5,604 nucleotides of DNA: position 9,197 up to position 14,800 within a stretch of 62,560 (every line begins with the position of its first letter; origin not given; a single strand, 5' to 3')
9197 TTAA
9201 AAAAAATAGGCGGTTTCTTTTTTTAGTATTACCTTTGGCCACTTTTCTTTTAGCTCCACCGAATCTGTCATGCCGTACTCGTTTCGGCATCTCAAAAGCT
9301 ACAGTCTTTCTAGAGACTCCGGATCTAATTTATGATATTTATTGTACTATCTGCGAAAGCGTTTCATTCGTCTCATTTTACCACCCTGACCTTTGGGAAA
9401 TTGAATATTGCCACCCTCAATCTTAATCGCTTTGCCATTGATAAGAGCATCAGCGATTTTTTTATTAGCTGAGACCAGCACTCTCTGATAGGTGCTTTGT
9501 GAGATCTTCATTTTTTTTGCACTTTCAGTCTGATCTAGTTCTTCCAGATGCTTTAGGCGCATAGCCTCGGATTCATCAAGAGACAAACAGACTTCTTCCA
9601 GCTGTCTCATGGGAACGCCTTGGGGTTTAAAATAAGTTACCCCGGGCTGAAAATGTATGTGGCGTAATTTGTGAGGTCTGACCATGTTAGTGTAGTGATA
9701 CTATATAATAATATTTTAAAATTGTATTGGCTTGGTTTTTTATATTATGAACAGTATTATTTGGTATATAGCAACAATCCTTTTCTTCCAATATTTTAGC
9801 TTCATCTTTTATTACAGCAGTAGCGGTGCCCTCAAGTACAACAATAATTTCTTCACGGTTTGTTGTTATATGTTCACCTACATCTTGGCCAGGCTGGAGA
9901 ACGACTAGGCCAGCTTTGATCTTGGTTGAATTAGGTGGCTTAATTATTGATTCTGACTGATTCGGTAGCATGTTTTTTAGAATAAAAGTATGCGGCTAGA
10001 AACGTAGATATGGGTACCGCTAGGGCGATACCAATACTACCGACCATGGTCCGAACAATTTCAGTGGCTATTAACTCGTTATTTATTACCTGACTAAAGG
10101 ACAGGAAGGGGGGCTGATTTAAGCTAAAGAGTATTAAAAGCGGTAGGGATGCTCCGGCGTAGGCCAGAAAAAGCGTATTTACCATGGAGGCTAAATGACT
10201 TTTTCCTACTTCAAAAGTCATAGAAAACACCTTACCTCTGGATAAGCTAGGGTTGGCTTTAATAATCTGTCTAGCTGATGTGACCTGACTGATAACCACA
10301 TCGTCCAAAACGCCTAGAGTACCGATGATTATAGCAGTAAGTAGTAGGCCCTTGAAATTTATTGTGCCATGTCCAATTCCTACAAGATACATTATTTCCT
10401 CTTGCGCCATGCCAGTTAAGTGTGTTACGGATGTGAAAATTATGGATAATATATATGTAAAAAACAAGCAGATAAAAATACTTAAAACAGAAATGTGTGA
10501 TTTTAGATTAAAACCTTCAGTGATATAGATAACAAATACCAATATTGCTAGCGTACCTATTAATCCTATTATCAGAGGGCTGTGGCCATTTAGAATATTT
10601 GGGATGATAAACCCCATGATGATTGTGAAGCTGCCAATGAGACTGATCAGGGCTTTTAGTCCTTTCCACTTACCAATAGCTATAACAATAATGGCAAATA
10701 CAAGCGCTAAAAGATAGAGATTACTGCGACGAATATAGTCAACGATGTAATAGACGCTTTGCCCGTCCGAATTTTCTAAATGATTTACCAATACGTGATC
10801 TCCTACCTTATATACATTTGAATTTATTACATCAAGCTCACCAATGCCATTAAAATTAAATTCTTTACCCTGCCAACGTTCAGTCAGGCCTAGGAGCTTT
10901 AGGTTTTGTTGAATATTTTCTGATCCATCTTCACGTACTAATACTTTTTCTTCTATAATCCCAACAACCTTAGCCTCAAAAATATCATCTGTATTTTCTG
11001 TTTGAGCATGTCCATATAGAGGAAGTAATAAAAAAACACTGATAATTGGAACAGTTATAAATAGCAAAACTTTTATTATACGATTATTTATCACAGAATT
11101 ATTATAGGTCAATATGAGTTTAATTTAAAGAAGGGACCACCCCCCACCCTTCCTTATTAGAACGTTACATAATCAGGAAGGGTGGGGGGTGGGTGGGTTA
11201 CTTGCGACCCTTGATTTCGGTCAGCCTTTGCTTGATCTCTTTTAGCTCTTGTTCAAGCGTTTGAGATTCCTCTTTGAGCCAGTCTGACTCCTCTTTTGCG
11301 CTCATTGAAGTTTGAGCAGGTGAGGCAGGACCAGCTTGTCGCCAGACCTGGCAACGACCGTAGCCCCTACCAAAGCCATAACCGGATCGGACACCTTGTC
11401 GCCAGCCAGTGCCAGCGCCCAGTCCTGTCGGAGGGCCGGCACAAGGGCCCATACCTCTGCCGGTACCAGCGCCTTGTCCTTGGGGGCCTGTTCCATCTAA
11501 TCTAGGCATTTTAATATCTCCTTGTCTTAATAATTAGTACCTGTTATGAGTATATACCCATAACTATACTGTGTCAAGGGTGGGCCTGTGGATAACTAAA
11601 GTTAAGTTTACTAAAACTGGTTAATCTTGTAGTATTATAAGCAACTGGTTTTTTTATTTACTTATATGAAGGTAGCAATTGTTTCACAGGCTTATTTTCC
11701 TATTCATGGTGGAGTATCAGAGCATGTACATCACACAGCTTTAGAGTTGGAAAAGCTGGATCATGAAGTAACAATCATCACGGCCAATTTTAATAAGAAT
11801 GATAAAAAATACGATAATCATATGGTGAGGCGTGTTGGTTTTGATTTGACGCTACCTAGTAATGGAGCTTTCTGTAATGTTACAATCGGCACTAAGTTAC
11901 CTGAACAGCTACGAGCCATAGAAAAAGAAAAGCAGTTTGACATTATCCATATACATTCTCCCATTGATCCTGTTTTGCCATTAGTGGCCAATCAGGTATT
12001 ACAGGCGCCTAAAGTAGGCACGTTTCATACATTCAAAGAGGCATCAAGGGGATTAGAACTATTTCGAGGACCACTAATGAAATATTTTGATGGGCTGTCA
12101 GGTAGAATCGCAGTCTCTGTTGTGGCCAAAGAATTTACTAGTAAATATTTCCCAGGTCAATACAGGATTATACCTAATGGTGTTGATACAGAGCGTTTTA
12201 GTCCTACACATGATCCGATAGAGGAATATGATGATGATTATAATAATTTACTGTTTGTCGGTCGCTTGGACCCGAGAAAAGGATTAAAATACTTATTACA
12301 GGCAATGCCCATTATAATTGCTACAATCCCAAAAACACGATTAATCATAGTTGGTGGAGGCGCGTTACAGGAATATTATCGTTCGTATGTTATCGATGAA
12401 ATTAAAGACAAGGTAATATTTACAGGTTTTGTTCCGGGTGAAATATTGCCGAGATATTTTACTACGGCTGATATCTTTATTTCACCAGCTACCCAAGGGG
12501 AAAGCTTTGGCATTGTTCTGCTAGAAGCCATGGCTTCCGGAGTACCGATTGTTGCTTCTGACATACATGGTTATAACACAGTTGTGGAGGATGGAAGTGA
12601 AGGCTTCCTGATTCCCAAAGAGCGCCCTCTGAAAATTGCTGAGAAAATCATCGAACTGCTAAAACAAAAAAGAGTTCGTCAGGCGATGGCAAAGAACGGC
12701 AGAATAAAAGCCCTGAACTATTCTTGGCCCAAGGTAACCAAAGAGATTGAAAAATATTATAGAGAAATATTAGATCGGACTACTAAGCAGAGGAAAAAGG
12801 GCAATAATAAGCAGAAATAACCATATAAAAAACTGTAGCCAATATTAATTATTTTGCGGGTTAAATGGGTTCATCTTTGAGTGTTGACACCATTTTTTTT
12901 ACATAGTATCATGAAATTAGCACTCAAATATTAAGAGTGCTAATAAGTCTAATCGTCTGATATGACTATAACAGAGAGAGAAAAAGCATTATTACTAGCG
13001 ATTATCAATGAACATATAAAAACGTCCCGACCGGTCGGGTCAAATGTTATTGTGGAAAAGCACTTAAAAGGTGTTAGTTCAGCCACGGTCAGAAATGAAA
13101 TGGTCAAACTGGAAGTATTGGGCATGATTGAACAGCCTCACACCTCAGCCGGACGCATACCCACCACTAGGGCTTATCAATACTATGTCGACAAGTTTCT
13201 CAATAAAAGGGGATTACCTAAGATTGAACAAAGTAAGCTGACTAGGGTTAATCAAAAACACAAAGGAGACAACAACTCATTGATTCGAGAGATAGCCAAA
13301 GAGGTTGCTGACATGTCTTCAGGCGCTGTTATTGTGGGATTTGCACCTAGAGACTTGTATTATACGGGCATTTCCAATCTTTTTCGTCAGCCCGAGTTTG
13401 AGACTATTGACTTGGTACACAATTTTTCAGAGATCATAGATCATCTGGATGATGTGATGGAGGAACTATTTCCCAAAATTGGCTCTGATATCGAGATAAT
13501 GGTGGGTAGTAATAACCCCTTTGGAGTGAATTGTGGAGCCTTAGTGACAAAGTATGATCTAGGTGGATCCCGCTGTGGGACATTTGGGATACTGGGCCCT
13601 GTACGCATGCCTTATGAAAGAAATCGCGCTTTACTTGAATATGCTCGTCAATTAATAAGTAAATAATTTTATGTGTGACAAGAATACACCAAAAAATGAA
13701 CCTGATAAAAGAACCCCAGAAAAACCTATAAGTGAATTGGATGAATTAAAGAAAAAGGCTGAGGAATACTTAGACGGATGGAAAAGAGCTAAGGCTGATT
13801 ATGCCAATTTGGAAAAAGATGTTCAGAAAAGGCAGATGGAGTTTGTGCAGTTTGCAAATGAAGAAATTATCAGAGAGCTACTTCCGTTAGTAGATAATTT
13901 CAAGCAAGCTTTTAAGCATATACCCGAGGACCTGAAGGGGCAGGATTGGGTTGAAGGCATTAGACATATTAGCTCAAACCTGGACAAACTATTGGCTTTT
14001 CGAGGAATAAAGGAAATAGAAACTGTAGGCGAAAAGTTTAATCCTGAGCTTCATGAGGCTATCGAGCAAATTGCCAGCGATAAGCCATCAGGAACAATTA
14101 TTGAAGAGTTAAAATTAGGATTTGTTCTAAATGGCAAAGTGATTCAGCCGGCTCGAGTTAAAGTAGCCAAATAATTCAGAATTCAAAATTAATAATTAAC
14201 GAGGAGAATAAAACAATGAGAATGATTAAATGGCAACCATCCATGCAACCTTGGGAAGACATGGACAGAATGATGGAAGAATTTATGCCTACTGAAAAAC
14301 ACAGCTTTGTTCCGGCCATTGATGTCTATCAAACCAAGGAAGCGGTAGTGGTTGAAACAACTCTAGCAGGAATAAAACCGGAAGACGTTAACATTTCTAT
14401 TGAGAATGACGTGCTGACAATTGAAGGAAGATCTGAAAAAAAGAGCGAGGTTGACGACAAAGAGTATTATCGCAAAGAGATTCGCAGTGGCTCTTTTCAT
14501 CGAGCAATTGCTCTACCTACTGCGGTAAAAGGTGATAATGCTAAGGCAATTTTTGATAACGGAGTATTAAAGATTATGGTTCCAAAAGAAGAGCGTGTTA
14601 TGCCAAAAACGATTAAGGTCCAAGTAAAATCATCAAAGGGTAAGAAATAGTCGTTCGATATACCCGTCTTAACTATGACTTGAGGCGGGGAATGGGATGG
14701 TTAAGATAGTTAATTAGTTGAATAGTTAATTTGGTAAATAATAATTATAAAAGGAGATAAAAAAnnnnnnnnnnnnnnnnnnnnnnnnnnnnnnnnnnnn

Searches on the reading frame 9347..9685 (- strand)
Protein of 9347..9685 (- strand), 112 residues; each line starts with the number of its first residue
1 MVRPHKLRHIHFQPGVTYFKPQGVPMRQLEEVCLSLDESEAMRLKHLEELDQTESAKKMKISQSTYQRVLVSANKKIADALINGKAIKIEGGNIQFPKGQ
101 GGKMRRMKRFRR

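Call 12: search_protein_families(library=pfam, proteins=[window:9347-9685:-], max_evalue=0.01)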
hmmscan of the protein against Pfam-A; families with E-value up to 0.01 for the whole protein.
window:9347-9685:- (112 aa): 1 family
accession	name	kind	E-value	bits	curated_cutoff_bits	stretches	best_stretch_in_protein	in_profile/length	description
PF02001.22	DUF134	-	3.8e-25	88.7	27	1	2-95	5-96/98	Protein of unknown function DUF134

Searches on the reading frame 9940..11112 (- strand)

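Call 12: search_protein_families(library=pfam, proteins=[window:9940-11112:-], max_evalue=0.01)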
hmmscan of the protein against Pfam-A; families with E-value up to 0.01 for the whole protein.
window:9940-11112:- (390 aa): 1 family
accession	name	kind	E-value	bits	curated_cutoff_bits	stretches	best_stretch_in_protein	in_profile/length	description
PF07907.16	YibE_F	-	8.5e-67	225.6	27.2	1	132-374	1-240/241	YibE/F-like protein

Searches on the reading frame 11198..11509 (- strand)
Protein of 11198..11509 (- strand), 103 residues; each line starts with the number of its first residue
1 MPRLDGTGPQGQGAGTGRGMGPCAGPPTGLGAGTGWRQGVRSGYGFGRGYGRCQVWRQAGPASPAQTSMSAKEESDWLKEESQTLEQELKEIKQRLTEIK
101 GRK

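Call 12: search_protein_families(library=pfam, proteins=[window:11198-11509:-], max_evalue=0.01)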
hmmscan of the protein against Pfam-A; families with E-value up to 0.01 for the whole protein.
window:11198-11509:- (103 aa): 1 family
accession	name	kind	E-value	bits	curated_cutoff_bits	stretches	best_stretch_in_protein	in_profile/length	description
PF17253.7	DUF5320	-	4.9e-24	85.8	27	1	1-99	1-99/99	Family of unknown function (DUF5320)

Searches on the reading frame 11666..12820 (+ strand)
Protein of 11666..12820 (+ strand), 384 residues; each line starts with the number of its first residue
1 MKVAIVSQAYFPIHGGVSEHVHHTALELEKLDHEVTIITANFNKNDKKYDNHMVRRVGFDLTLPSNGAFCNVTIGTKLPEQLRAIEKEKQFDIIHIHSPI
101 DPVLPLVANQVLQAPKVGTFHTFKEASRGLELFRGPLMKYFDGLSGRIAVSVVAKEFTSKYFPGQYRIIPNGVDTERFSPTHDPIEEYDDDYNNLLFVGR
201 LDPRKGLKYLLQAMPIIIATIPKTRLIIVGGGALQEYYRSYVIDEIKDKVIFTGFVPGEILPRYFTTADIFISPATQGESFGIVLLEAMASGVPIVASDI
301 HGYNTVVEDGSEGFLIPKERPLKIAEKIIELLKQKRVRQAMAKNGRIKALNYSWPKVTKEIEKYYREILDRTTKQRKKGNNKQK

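Call 10: search_protein_families(library=ncbifam, proteins=[window:11666-12820:+])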
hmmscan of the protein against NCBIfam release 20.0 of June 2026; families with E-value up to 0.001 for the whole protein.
window:11666-12820:+ (384 aa): 42 families (the best 25 are shown)
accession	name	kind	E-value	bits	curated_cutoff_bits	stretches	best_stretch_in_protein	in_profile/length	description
NF049988.1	MGlcDAGSynMgs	equivalog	6.2e-31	108.1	400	2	166-374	178-393/398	alpha-monoglucosyldiacylglycerol synthase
TIGR04063.1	stp3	hypoth_equivalog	2e-30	106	442.05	1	165-369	181-396/397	TIGR04063 family PEP-CTERM/XrtA system glycosyltransferase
TIGR03449.1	mycothiol_MshA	equivalog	1.5e-29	103.1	462.5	1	166-369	190-404/406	D-inositol-3-phosphate glycosyltransferase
NF038295.1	EPS_HpsP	equivalog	2.3e-29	102.6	550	1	168-369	180-388/388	hormogonium polysaccharide biosynthesis glycosyltransferase HpsP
TIGR04047.1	MSMEG_0565_glyc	hypoth_equivalog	1e-28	100.5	259.85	1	15-366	13-372/373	MSMEG_0565 family glycosyltransferase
NF041876.1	EPS_EpsE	equivalog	1.1e-28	100.6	400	1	159-349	181-376/389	exopolysaccharide biosynthesis GT4 family glycosyltransferase EpsE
TIGR03999.1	thiol_BshA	equivalog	8.5e-28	97.3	273.7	1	11-369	8-374/375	N-acetyl-alpha-D-glucosaminyl L-malate synthase BshA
TIGR04157.1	glyco_rSAM_CFB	subfamily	4.1e-26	91.9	400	1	193-361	228-402/406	TIGR04157 family glycosyltransferase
TIGR02149.1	glgA_Coryne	subfamily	2.9e-25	89.2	302.4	1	1-369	1-391/391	glycogen synthase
TIGR03088.1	stp2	hypoth_equivalog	2e-23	83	409.05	1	163-369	159-374/374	TIGR03088 family PEP-CTERM/XrtA system glycosyltransferase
NF038229.1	Glyco4_Geo_Pelo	equivalog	4.4e-23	81.8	400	1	164-369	133-337/338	GPMC system family 4 glycosyltransferase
NF012028.0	PRK15484.1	subfamily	2.8e-22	79.3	618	1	151-366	147-376/380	lipopolysaccharide N-acetylglucosaminyltransferase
NF041010.1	glycosy_Agl16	equivalog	7.7e-22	77.6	575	1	144-368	134-351/352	glycosylation protein Agl16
NF053787.1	GlcN_PG_synth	equivalog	3.9e-20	72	480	1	164-369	164-360/361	N-acetylglucosaminyl phosphatidylglycerol synthase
NF053513.1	Gtran_IagA_BgsA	equivalog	1.3e-18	67.2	460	1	166-369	129-332/333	LTA glycolipid anchor biosynthesis glycosyltransferase, IagA/BgsA family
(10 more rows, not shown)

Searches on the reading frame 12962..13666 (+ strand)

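Call 10: search_protein_families(library=ncbifam, proteins=[window:12962-13666:+])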
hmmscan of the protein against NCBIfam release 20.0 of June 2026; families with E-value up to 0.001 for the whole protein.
window:12962-13666:+ (234 aa): 2 families
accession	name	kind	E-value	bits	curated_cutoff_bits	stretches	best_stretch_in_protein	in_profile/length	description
TIGR00331.1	hrcA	equivalog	2.1e-51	175.5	197.2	2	4-125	1-123/338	heat-inducible transcriptional repressor HrcA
NF003033.0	PRK03911.1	equivalog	7.8e-16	58.5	248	1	5-95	5-93/264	HrcA family transcriptional regulator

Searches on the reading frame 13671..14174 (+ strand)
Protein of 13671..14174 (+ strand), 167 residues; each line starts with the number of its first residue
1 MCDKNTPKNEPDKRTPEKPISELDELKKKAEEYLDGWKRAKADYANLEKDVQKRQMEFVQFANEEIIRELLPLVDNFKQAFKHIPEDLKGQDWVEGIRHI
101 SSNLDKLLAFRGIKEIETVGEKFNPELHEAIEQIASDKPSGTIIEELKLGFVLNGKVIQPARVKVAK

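Call 10: search_protein_families(library=ncbifam, proteins=[window:13671-14174:+])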
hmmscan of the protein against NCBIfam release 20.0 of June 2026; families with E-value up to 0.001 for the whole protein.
window:13671-14174:+ (167 aa): 26 families (the best 25 are shown)
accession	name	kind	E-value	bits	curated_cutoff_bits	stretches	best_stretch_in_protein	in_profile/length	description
NF010738.0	PRK14140.1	equivalog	1e-26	93.9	137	1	11-167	34-191/191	nucleotide exchange factor GrpE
NF010743.0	PRK14145.1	equivalog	1.6e-26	93.4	186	1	17-167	52-200/200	nucleotide exchange factor GrpE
NF010747.0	PRK14149.1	equivalog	1.1e-25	90.3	176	1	7-167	29-189/191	nucleotide exchange factor GrpE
NF010750.0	PRK14153.1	equivalog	1.2e-25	90.2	194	1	8-167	30-187/194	nucleotide exchange factor GrpE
NF010737.0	PRK14139.1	equivalog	4e-25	88.8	164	1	11-167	32-186/188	nucleotide exchange factor GrpE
NF010755.0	PRK14158.1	equivalog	9.4e-25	87.2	200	1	17-167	39-194/198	nucleotide exchange factor GrpE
NF010741.0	PRK14143.1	equivalog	1.9e-23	83.2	184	1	14-166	71-225/258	nucleotide exchange factor GrpE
NF010759.0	PRK14162.1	equivalog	5.4e-23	81.7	176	1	8-166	33-193/194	nucleotide exchange factor GrpE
NF010748.0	PRK14150.1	equivalog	4.4e-20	72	152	1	22-167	49-196/198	nucleotide exchange factor GrpE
NF010746.0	PRK14148.1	equivalog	3.1e-19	69.5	212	1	22-167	48-194/195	nucleotide exchange factor GrpE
NF010752.0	PRK14155.1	equivalog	6.3e-18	64.9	194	1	1-166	1-170/208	nucleotide exchange factor GrpE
NF010756.0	PRK14159.1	equivalog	1.3e-17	64.3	171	1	20-167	29-176/176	nucleotide exchange factor GrpE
NF010751.0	PRK14154.1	equivalog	1.8e-17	63.6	266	1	17-166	55-207/208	nucleotide exchange factor GrpE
NF010739.0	PRK14141.1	equivalog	2.2e-17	63.4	192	1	11-167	30-193/211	nucleotide exchange factor GrpE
NF010758.0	PRK14161.1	equivalog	2.9e-16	59.7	206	1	8-167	13-176/178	nucleotide exchange factor GrpE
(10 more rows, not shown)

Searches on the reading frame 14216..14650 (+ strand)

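Call 10: search_protein_families(library=ncbifam, proteins=[window:14216-14650:+])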
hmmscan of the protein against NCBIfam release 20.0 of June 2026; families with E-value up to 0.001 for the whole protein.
window:14216-14650:+ (144 aa): 4 families
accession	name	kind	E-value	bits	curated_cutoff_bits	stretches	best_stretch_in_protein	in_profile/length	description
NF041799.1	Hsp14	equivalog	3.1e-20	72.3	100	1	27-135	13-117/118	archaeal heat shock protein Hsp14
NF042420.1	Hsp18_Clos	equivalog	3.7e-18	66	195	1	25-137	35-146/147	heat shock protein Hsp18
NF041800.1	Hsp20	equivalog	3.7e-15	55.9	140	1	24-136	65-160/162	archaeal heat shock protein Hsp20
NF008618.0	PRK11597.1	equivalog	5.3e-09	36.1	207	1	1-135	1-134/142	small heat shock chaperone IbpB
